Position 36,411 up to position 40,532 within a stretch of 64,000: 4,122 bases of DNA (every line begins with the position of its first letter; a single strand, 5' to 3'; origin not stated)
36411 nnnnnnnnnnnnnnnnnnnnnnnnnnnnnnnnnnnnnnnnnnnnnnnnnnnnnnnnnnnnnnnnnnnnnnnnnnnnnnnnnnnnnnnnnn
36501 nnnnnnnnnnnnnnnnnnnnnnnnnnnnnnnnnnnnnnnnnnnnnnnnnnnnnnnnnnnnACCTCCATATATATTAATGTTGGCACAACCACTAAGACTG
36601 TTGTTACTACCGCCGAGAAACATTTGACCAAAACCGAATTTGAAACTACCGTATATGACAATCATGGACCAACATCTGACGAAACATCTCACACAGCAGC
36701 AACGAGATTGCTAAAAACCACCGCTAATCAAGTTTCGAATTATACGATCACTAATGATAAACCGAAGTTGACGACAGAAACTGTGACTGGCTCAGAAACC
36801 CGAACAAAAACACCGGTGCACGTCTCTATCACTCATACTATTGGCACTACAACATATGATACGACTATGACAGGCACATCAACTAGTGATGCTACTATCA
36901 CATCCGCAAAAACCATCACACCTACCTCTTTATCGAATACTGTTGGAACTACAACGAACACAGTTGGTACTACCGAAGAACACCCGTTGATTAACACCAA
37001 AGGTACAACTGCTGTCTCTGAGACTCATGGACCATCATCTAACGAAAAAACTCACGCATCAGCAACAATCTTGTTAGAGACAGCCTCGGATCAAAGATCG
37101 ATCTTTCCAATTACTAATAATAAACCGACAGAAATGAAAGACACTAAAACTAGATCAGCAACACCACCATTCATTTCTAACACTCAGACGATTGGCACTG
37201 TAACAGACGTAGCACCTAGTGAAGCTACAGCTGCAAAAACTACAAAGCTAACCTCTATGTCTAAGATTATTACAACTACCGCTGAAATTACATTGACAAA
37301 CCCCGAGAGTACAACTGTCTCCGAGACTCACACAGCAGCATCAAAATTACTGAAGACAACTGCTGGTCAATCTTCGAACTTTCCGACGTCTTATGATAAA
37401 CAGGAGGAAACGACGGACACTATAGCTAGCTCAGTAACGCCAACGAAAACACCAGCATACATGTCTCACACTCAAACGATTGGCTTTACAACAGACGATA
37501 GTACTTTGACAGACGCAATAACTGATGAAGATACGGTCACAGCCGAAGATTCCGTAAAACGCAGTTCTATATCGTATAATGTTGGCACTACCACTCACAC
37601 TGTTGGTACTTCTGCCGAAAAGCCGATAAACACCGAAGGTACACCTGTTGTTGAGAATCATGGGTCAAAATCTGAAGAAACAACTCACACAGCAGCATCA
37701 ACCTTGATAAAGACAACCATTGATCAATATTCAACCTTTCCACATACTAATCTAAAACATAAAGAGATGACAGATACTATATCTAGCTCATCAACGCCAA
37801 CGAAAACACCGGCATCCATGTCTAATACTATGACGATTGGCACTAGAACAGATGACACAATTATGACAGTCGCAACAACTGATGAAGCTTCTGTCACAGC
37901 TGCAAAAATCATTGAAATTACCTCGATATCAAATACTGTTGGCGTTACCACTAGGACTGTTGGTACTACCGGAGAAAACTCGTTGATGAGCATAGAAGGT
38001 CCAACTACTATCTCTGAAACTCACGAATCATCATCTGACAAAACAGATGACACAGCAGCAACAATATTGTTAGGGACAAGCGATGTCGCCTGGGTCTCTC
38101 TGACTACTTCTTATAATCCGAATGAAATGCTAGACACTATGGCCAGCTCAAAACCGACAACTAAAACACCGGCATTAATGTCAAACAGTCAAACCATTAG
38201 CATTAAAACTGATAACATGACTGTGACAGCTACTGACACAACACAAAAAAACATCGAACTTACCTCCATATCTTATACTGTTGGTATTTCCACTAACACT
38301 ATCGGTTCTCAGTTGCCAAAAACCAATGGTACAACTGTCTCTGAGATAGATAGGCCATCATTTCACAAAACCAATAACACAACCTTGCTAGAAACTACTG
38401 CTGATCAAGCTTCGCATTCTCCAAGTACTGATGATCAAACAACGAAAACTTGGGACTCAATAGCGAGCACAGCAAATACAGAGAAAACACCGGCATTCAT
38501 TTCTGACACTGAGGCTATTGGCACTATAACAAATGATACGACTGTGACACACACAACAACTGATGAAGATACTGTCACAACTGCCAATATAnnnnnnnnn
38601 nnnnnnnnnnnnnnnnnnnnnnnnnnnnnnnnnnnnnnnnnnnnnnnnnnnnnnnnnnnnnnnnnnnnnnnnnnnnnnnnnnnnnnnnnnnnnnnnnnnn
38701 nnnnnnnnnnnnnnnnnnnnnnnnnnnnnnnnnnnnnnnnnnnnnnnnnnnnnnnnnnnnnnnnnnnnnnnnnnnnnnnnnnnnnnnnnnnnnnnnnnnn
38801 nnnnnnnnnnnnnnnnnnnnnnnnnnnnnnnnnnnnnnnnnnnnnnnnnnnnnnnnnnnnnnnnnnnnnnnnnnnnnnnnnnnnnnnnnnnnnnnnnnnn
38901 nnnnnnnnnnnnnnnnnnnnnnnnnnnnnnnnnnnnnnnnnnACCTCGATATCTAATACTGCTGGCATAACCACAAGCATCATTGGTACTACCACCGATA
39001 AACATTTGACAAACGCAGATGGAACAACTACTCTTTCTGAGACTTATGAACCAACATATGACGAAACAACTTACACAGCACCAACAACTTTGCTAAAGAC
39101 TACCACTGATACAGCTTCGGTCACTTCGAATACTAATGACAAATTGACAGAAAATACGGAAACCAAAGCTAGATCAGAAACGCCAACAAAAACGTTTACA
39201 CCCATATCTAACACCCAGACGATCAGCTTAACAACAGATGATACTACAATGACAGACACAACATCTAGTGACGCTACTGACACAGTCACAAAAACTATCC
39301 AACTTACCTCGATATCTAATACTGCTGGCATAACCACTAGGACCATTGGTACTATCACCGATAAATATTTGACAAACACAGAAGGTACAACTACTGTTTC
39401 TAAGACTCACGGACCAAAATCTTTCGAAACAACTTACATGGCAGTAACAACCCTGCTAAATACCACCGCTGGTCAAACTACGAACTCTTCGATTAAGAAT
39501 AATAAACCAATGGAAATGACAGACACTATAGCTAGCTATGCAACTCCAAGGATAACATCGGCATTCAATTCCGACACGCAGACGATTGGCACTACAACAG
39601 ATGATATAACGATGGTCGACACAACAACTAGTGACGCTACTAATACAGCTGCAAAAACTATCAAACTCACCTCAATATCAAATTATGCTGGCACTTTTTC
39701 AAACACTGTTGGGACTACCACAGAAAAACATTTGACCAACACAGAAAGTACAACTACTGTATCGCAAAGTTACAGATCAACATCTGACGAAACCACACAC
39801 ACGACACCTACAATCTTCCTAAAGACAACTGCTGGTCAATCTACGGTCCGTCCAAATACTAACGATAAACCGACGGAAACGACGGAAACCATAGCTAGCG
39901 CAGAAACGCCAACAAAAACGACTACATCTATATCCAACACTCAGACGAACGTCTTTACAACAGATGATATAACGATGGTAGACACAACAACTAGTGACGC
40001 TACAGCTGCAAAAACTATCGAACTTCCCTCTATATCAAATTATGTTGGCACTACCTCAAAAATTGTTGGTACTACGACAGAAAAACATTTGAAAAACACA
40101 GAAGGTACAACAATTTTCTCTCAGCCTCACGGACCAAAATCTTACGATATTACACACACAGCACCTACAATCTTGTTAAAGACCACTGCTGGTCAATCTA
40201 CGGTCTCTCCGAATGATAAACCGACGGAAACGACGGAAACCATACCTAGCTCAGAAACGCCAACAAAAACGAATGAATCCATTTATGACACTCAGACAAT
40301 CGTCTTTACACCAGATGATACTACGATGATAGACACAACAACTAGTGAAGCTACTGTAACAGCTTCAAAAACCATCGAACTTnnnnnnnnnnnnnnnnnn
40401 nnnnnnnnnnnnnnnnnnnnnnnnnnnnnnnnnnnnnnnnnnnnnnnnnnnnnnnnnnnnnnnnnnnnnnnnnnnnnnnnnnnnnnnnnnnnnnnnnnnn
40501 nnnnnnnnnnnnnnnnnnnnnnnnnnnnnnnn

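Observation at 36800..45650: Mucin exon is built from a 363 bp coding unit with 2.2-2.9 kb higher-order repeats that are nearly identical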

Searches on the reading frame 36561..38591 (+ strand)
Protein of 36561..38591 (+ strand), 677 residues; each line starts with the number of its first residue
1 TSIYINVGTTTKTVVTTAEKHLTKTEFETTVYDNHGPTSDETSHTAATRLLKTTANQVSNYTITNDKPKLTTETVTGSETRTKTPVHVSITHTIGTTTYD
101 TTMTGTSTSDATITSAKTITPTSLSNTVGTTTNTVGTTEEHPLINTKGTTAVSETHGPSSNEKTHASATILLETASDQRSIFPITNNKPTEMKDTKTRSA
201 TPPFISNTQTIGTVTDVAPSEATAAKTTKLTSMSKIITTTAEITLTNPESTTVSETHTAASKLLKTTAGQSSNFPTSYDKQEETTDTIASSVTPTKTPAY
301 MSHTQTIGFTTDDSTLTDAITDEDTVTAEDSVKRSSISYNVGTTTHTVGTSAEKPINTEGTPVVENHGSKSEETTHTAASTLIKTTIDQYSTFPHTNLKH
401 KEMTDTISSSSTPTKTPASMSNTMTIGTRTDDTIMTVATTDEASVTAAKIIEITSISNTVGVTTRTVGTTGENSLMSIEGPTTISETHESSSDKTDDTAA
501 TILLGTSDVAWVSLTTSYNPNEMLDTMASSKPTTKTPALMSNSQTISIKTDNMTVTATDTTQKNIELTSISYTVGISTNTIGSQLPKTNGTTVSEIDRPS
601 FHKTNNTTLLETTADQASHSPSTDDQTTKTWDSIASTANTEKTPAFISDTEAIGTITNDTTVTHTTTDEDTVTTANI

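Call 74: search_protein_families(library=pfam, proteins=[window:36561-38591:+], max_evalue=1)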
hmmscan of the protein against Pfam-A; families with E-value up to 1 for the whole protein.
window:36561-38591:+ (677 aa): 1 family
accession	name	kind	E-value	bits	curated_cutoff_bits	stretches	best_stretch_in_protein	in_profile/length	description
PF21135.2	DRL_cat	-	0.3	11.5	27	0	549-600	50-101/164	Oxidoreductase DRL, catalytic domain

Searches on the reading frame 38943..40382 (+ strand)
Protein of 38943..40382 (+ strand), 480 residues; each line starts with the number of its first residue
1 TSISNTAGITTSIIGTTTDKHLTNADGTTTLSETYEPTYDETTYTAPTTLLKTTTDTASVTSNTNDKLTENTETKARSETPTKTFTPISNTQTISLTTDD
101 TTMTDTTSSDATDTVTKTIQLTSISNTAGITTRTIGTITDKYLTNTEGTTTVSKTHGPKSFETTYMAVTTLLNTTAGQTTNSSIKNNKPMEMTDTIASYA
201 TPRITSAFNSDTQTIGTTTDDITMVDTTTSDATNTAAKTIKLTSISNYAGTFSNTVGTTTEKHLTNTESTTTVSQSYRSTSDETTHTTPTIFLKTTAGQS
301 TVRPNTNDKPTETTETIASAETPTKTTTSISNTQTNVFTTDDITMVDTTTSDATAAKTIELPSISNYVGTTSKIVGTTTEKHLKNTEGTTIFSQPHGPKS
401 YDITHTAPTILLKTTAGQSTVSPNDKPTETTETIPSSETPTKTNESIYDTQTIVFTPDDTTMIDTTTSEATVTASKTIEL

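Call 13: search_protein_families(library=pfam, proteins=[window:38943-40382:+], max_evalue=0.01)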
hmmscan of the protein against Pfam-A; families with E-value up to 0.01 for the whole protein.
window:38943-40382:+ (480 aa): 0 families

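Call 15: find_homologous_proteins(query=window:38943-40382:+, max_evalue=0.001)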
Query window:38943-40382:+ (480 aa): 2 proteins with E <= 0.001 among 8000 candidates.
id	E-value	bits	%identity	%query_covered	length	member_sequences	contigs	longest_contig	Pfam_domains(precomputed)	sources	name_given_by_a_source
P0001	1.2e-117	412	55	99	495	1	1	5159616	-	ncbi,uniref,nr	ncbi:unnamed protein product [Mytilus edulis]|uniref:Uncharacterized protein n=1 Tax=Mytilus edulis 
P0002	1.7e-24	105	50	39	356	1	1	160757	PF00024.33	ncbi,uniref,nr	ncbi:Hypothetical predicted protein [Mytilus galloprovincialis]|uniref:Apple domain-containing prote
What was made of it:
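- A 4-unit query hits only Mytilus proteins (call 15).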

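Call 23: find_encoding_contigs(protein=P0002, flank=10000, max_places=6)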
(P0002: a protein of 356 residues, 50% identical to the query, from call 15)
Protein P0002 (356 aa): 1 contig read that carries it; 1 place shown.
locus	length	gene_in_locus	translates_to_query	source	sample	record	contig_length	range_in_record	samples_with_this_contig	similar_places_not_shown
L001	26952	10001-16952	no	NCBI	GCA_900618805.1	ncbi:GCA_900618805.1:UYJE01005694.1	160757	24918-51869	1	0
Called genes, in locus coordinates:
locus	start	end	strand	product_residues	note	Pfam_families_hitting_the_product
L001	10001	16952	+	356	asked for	PF00024:PAN_1 (weak)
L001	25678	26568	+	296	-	PF02023:SCAN (weak)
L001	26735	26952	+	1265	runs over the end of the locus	PF18139:LSDAT_euk, PF18171:LSDAT_prok (weak), PF25508:TRPM2, PF23317:YVC1_C (weak)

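Call 24: find_encoding_contigs(protein=P0001, flank=10000, max_places=6)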
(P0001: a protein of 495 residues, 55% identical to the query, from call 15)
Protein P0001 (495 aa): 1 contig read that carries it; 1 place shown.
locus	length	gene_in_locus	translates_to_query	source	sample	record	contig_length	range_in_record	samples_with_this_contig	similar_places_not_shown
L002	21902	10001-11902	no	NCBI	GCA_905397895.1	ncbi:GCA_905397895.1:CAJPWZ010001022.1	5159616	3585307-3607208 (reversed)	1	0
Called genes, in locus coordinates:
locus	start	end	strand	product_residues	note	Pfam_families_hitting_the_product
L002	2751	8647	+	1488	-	-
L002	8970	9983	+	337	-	-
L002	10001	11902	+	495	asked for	-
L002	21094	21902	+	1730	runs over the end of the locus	PF00533:BRCT, PF12738:PTCB-BRCT, PF16589:BRCT_2, PF00644:PARP, PF08487:VIT, PF13757:VIT_2, PF00092:VWA, PF13768:VWA_3, +2 more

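Call 46: search_protein_families(library=pfam, proteins=[P0002], max_evalue=0.01)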
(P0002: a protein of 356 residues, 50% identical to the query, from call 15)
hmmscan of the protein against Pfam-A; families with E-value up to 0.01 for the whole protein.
P0002 (356 aa): 2 families
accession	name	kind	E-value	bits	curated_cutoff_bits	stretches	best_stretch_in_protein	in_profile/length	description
PF00024.32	PAN_1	-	4e-06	27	21.4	1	47-94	23-70/76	PAN domain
PF14295.12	PAN_4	-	0.009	16.5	27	0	44-69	14-39/51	PAN domain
